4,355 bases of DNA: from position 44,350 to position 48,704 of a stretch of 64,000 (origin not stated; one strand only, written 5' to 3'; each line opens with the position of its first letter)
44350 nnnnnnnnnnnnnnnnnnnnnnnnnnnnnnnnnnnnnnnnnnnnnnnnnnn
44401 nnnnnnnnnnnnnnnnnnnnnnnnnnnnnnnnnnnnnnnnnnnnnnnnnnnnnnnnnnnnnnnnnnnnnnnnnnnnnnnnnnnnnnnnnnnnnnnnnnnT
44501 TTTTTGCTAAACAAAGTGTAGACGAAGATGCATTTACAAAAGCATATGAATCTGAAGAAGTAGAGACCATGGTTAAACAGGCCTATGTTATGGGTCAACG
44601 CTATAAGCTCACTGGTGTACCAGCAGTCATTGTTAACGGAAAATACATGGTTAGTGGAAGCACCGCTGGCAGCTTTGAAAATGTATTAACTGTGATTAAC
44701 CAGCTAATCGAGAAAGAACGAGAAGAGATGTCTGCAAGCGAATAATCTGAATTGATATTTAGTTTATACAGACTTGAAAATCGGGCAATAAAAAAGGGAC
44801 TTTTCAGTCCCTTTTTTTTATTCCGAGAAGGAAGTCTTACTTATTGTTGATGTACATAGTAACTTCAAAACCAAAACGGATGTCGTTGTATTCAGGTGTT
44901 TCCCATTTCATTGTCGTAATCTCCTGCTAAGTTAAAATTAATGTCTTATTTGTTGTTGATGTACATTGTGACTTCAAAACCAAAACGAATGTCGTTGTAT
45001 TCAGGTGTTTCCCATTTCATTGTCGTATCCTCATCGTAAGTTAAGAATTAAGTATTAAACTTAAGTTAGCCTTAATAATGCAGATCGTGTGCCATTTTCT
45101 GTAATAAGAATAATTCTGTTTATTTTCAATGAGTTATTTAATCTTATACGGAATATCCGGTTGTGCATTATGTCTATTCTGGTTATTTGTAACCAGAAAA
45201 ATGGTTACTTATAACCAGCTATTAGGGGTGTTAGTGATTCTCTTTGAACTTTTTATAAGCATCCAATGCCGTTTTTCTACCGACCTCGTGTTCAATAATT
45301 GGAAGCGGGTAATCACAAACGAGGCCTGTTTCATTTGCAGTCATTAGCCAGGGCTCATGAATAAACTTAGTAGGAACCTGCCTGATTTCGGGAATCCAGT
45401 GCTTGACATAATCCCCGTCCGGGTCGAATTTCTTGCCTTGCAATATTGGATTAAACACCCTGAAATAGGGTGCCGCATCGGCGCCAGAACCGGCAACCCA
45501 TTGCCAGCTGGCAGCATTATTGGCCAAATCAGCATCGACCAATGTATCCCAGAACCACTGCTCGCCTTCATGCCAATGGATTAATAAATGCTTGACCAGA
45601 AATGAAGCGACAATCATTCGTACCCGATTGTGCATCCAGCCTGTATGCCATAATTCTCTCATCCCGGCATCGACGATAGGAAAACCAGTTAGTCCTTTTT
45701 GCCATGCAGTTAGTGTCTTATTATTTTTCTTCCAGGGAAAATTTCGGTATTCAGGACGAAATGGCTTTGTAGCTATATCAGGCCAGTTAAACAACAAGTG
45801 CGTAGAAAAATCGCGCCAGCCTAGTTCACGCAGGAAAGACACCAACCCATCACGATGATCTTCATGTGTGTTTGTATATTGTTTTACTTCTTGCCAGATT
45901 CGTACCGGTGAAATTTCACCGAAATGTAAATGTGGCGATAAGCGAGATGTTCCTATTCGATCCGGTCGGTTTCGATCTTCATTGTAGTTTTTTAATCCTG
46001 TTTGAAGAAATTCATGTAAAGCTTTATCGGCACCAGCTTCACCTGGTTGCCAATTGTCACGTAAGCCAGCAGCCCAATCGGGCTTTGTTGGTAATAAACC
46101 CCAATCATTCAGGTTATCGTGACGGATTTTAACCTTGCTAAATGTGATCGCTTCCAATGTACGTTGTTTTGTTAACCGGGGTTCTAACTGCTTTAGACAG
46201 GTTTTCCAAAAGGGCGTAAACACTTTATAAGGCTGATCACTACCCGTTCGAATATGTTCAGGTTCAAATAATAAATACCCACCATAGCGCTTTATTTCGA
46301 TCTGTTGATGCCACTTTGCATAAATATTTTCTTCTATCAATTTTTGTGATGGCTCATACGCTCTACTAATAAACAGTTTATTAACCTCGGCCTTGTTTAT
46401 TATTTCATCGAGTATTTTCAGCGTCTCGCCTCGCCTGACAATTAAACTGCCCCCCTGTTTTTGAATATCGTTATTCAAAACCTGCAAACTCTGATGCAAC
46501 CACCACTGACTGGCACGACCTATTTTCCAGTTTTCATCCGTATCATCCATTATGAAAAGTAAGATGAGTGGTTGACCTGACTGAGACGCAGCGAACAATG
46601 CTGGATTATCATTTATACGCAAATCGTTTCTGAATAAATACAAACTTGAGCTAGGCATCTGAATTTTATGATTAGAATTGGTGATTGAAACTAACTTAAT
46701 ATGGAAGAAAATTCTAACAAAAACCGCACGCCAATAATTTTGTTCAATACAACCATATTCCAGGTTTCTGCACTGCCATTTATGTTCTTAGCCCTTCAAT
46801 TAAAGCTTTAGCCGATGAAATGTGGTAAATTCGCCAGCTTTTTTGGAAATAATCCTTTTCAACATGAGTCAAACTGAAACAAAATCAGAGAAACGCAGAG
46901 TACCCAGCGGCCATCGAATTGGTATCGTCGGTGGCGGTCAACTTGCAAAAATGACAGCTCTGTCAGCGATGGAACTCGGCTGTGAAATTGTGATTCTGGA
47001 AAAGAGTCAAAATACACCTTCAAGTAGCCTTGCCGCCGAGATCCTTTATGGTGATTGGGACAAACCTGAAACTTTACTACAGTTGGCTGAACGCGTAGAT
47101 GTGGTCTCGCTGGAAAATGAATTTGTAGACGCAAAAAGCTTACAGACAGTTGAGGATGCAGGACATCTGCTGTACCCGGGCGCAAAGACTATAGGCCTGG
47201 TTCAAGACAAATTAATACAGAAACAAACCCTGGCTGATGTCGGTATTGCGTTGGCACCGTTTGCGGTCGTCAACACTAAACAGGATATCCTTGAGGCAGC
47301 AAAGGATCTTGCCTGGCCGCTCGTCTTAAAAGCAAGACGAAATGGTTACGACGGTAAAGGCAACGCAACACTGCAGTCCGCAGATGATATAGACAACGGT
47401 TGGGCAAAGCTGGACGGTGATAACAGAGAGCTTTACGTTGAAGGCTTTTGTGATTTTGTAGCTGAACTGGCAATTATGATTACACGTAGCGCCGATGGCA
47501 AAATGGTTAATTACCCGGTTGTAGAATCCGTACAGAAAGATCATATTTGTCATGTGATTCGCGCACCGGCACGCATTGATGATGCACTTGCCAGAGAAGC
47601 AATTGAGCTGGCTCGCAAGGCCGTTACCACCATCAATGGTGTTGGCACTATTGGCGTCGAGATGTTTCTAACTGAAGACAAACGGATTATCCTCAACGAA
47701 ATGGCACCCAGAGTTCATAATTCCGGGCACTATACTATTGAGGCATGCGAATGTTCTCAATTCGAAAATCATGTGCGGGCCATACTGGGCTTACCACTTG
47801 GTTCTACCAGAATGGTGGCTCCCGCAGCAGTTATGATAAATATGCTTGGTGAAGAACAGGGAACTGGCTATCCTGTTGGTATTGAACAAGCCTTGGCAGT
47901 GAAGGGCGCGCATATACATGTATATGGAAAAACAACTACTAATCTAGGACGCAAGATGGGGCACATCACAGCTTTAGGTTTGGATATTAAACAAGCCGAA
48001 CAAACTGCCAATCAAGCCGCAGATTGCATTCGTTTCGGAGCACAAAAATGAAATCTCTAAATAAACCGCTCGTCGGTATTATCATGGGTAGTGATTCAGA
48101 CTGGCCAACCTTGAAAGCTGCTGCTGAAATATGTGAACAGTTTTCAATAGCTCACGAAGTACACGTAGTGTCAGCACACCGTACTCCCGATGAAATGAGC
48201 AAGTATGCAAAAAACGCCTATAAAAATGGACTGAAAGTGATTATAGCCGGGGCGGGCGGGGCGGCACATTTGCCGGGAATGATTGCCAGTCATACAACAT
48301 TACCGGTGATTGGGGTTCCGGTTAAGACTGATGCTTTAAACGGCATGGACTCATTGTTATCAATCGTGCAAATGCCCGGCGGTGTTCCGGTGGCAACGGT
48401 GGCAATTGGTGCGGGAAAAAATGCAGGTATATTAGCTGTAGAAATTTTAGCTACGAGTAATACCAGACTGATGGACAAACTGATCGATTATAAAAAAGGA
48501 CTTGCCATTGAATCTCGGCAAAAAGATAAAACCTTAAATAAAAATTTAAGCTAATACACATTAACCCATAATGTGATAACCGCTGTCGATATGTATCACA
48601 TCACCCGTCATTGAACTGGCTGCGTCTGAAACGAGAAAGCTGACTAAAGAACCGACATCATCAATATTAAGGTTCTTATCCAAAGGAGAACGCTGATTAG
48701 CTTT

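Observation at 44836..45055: Two unannotated tandem pqqA-like precursor peptide genes with identical products, not adjacent to pqqBCDE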

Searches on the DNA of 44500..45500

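Call 57: search_rna_families(source=window, start=44500, end=45500, threshold=evalue, max_evalue=1)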
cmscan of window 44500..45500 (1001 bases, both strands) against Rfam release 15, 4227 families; matches with E-value up to 1: 10.
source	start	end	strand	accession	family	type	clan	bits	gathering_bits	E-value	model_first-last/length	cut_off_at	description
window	44786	44862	-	RF02059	STnc50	Gene; sRNA;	-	28.5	55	0.018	1-84/84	no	Salmonella enterica sRNA STnc40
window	44783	44866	-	RF01409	STnc250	Gene; sRNA;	-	27.7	42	0.0041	1-94/94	no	STnc250 Hfq binding RNA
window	44749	44819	-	RF02420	Bp1_162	Gene; sRNA;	-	24.2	50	0.14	1-100/100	no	Burkholderia sRNA Bp1_Cand612_SIPHT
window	44764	44858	-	RF01602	plasmodium_snoR27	Gene; snRNA; snoRNA; HACA-box;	-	23.3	50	0.74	1-143/143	no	small nucleolar RNA snoR27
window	44783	44857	-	RF02029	sraA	Gene; sRNA;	-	23.1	56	0.63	1-95/95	no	sraA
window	44758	44823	+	RF02059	STnc50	Gene; sRNA;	-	21.7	55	0.67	1-84/84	no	Salmonella enterica sRNA STnc40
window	44788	44819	+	RF03623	mir-1252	Gene; miRNA;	-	21.3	70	0.94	1-65/65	no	mir-1252 microRNA precursor family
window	44755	44902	+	RF04180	BTnc231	Gene; sRNA;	-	19.7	80.4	0.22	1-154/154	no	Bacteroides sRNA BTnc231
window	44737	44824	-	RF01808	MicX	Gene; sRNA;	-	17.9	75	0.26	1-194/194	no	MicX Vibrio cholerae sRNA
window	44721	44750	+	RF00612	SNORD75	Gene; snRNA; snoRNA; CD-box;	-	16.6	50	0.37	29-58/62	no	Small nucleolar RNA SNORD75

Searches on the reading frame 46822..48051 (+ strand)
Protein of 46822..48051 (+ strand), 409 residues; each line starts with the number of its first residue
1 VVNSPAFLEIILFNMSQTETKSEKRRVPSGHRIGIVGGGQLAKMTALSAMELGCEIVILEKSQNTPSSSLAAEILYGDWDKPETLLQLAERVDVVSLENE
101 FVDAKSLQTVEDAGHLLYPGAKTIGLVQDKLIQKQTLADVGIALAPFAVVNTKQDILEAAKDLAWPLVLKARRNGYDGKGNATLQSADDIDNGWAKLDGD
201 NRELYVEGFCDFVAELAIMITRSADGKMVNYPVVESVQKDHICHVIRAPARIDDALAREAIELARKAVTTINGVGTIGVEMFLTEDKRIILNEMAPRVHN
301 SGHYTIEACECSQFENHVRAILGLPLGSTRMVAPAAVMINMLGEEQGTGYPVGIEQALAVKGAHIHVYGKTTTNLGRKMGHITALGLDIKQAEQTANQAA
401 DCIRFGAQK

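Call 8: search_protein_families(library=ncbifam, proteins=[window:46822-48051:+], max_evalue=0.00001)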
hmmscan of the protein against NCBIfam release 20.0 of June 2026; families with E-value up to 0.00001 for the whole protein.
window:46822-48051:+ (409 aa): 19 families
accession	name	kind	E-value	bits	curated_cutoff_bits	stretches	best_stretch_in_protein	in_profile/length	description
NF004679.0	PRK06019.1-5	equivalog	2.7e-123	411.5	326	1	31-403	3-369/376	5-(carboxyamino)imidazole ribonucleotide synthase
TIGR01161.1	purK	equivalog_domain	6.4e-117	390.9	318.4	1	33-394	2-361/362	5-(carboxyamino)imidazole ribonucleotide synthase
NF004676.0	PRK06019.1-2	equivalog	2.6e-108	362.3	387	1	24-386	4-357/363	5-(carboxyamino)imidazole ribonucleotide synthase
NF004675.0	PRK06019.1-1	equivalog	7.9e-103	344.1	375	1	24-398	3-369/375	5-(carboxyamino)imidazole ribonucleotide synthase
NF004680.0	PRK06019.1-6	equivalog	1.3e-94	317.2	327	1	20-404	7-396/405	5-(carboxyamino)imidazole ribonucleotide synthase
NF004677.0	PRK06019.1-3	equivalog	5.1e-94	315.3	441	1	24-405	5-386/389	5-(carboxyamino)imidazole ribonucleotide synthase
NF006766.0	PRK09288.1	equivalog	8.1e-55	186.2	339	1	27-405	9-392/396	formate-dependent phosphoribosylglycinamide formyltransferase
TIGR01142.1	purT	equivalog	8.3e-51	173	502.15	1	34-404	3-378/380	phosphoribosylglycinamide formyltransferase 2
NF004678.0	PRK06019.1-4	equivalog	1e-50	172.5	444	1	91-396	42-332/355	5-(carboxyamino)imidazole ribonucleotide synthase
NF053643.1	Ddl_archaea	equivalog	4.7e-09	35.7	500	1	120-316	97-290/367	putative pseudomurein biosynthesis ATP-grasp protein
TIGR00514.1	accC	equivalog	3.3e-08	32.8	626.5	1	110-303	95-298/449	acetyl-CoA carboxylase biotin carboxylase subunit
NF006367.0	PRK08591.1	subfamily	4.4e-08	32.3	597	1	115-299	101-294/451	acetyl-CoA carboxylase biotin carboxylase subunit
NF002525.0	PRK01966.1-1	equivalog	6.3e-07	28.7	457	1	118-294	127-316/364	D-alanine--D-alanine ligase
TIGR01205.1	D_ala_D_alaTIGR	subfamily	9e-07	28.2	245.65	1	127-294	104-283/318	D-alanine--D-alanine ligase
NF000091.3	D_ala_D_ser_VanG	exception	1.2e-06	27.7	495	1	126-294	132-309/344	D-alanine--D-serine ligase VanG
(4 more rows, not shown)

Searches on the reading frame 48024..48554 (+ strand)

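Call 8: search_protein_families(library=ncbifam, proteins=[window:48024-48554:+], max_evalue=0.00001)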
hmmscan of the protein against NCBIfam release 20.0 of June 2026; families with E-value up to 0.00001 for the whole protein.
window:48024-48554:+ (176 aa): 2 families
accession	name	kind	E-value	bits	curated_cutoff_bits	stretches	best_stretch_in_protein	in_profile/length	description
TIGR01162.1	purE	equivalog_domain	7.1e-66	220.5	149.6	1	17-171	1-155/156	5-(carboxyamino)imidazole ribonucleotide mutase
NF033503.1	LarB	equivalog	1.1e-09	38.3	175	1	11-142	76-207/209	nickel pincer cofactor biosynthesis protein LarB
